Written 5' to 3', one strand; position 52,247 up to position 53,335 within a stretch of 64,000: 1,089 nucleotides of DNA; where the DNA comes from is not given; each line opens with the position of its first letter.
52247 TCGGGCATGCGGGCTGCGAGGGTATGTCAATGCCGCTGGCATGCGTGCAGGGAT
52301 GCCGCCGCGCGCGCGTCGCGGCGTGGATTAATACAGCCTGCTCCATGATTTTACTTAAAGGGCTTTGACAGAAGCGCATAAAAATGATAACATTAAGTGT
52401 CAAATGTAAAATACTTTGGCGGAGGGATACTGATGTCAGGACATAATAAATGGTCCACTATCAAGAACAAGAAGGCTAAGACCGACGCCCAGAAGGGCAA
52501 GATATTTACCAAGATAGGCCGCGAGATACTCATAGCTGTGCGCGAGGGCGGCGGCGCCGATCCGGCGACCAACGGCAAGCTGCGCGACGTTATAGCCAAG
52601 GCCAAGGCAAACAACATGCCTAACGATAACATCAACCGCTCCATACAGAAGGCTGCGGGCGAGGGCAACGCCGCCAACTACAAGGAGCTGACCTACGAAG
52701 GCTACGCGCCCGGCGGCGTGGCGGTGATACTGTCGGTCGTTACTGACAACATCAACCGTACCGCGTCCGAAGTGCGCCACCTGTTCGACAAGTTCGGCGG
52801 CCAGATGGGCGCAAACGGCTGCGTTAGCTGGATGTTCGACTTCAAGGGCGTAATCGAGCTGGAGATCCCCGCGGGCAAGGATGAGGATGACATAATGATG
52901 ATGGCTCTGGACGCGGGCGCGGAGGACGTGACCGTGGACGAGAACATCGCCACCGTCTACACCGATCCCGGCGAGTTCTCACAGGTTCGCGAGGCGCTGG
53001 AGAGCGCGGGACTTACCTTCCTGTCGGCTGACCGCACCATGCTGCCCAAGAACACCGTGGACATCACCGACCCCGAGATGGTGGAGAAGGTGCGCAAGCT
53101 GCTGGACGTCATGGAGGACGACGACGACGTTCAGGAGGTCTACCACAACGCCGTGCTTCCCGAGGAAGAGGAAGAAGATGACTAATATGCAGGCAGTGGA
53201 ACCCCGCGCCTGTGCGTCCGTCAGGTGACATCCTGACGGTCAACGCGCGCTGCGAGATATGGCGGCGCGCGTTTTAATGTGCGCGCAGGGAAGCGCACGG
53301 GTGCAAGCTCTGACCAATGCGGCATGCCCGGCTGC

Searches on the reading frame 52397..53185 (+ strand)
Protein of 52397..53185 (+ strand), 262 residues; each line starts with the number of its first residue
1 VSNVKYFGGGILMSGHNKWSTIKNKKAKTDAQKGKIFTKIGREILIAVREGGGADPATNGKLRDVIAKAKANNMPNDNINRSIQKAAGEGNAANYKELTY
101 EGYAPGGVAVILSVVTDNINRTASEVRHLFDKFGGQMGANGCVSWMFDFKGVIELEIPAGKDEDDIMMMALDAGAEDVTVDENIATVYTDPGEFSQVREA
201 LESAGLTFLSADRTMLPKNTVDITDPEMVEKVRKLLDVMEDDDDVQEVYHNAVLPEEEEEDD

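Call 41: search_protein_families(library=pfam, proteins=[window:52397-53185:+])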
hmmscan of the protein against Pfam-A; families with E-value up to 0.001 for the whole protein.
window:52397-53185:+ (262 aa): 2 families
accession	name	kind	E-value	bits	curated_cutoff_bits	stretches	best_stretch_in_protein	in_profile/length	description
PF01709.26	Transcrip_reg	-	6.5e-60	201.9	27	1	95-252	1-160/160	TACO1/YebC second and third domain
PF20772.2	TACO1_YebC_N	-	4e-31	107.7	36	1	17-89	1-73/73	TACO1/YebC protein N-terminal domain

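Call 44: find_homologous_proteins(query=window:52397-53182:+, max_evalue=1e-60)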
Query window:52397-53182:+ (262 aa): 7908 proteins with E <= 1e-60 among 8000 candidates; the best 120 are listed.
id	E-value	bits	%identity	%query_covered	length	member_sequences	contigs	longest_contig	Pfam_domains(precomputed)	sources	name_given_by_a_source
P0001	1.7e-159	547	99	95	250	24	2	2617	PF01709.27,PF20772.3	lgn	-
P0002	3.3e-154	530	96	95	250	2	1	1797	PF01709.27,PF20772.3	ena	-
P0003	2.7e-151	520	94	93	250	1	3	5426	PF01709.27,PF20772.3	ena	-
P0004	4.9e-151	519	94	93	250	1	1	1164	PF01709.27,PF20772.3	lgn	-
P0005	5.8e-151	519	94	95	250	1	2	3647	PF01709.27,PF20772.3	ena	-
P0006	7.2e-151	519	94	93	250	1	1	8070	PF01709.27,PF20772.3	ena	-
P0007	7.6e-151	519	94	95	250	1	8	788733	PF01709.27,PF20772.3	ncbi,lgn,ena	-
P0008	8.6e-151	519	94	93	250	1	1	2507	PF01709.27,PF20772.3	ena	-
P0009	8.4e-150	515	94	93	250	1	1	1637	PF01709.27,PF20772.3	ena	-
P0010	4.2e-149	513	93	93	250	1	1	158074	PF01709.27,PF20772.3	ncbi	-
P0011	7.8e-149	512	92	95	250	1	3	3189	PF01709.27,PF20772.3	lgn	-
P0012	2.8e-148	510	92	95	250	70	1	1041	PF01709.27,PF20772.3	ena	-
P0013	1.6e-143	495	91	93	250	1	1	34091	PF01709.27,PF20772.3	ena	-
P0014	2.7e-142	491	85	95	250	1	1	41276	PF01709.27,PF20772.3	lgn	-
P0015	1.2e-140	485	87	95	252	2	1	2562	PF01709.27,PF20772.3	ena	-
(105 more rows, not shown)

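Call 45: find_encoding_contigs(protein=P0007, flank=10000, max_places=3)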
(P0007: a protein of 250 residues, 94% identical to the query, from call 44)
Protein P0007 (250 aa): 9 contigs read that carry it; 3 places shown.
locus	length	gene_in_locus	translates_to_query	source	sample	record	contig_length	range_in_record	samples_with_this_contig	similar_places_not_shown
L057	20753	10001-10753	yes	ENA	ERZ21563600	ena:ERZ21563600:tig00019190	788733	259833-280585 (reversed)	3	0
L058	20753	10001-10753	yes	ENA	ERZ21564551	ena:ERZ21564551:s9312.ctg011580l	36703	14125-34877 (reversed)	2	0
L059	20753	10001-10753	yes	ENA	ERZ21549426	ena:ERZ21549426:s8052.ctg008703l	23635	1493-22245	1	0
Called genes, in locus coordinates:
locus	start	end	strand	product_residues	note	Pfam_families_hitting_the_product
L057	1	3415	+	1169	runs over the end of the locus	PF06347:SH3_4 (faint), PF08239:SH3_3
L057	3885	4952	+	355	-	-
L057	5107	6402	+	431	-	PF09587:PGA_cap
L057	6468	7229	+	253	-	PF00571:CBS (weak)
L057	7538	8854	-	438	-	PF01120:Alpha_L_fucos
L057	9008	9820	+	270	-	PF12833:HTH_18, PF00165:HTH_AraC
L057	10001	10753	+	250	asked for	PF20772:TACO1_YebC_N, PF01709:Transcrip_reg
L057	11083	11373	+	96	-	-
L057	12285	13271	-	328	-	PF01636:APH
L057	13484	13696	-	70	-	PF12650:DUF3784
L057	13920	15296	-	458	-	PF01554:MatE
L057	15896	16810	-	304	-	PF01471:PG_binding_1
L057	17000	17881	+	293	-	PF01209:Ubie_methyltran, PF13489:Methyltransf_23, PF05175:MTS (weak), PF08241:Methyltransf_11, PF08242:Methyltransf_12, PF13649:Methyltransf_25, PF13847:Methyltransf_31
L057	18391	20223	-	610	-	PF05960:DUF885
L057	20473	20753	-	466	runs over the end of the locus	-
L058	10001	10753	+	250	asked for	PF20772:TACO1_YebC_N, PF01709:Transcrip_reg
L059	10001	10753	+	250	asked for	PF20772:TACO1_YebC_N, PF01709:Transcrip_reg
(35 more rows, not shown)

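Call 46: find_encoding_contigs(protein=P0010, flank=10000, max_places=2)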
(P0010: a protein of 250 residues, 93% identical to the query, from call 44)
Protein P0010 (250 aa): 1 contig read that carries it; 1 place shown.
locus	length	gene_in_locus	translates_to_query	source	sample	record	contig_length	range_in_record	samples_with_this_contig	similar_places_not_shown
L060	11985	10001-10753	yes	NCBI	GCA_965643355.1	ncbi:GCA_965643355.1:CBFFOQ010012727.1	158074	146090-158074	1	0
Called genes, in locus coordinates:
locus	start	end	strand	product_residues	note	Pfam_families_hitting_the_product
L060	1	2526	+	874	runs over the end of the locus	PF06347:SH3_4 (faint), PF08239:SH3_3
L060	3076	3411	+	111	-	PF06347:SH3_4 (faint), PF08239:SH3_3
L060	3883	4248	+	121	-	-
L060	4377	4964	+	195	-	-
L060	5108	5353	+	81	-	-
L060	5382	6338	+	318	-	PF09587:PGA_cap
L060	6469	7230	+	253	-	PF00571:CBS (weak)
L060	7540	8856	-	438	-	PF01120:Alpha_L_fucos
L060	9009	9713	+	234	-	PF00165:HTH_AraC (faint)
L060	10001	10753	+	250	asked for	PF20772:TACO1_YebC_N, PF01709:Transcrip_reg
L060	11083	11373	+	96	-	-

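Call 47: find_encoding_contigs(protein=P0001, flank=3000, max_places=6)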
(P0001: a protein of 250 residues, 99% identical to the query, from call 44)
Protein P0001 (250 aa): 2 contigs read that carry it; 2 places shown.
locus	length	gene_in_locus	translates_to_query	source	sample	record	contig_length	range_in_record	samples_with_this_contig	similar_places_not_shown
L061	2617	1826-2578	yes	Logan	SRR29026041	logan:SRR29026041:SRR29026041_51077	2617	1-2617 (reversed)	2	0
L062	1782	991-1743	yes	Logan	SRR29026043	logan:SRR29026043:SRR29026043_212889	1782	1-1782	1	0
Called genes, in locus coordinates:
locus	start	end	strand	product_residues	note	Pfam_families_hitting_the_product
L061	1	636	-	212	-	?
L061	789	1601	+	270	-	PF00165:HTH_AraC, PF12833:HTH_18, PF00165:HTH_AraC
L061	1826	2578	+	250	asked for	PF20772:TACO1_YebC_N, PF01709:Transcrip_reg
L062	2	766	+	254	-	?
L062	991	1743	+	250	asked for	PF20772:TACO1_YebC_N, PF01709:Transcrip_reg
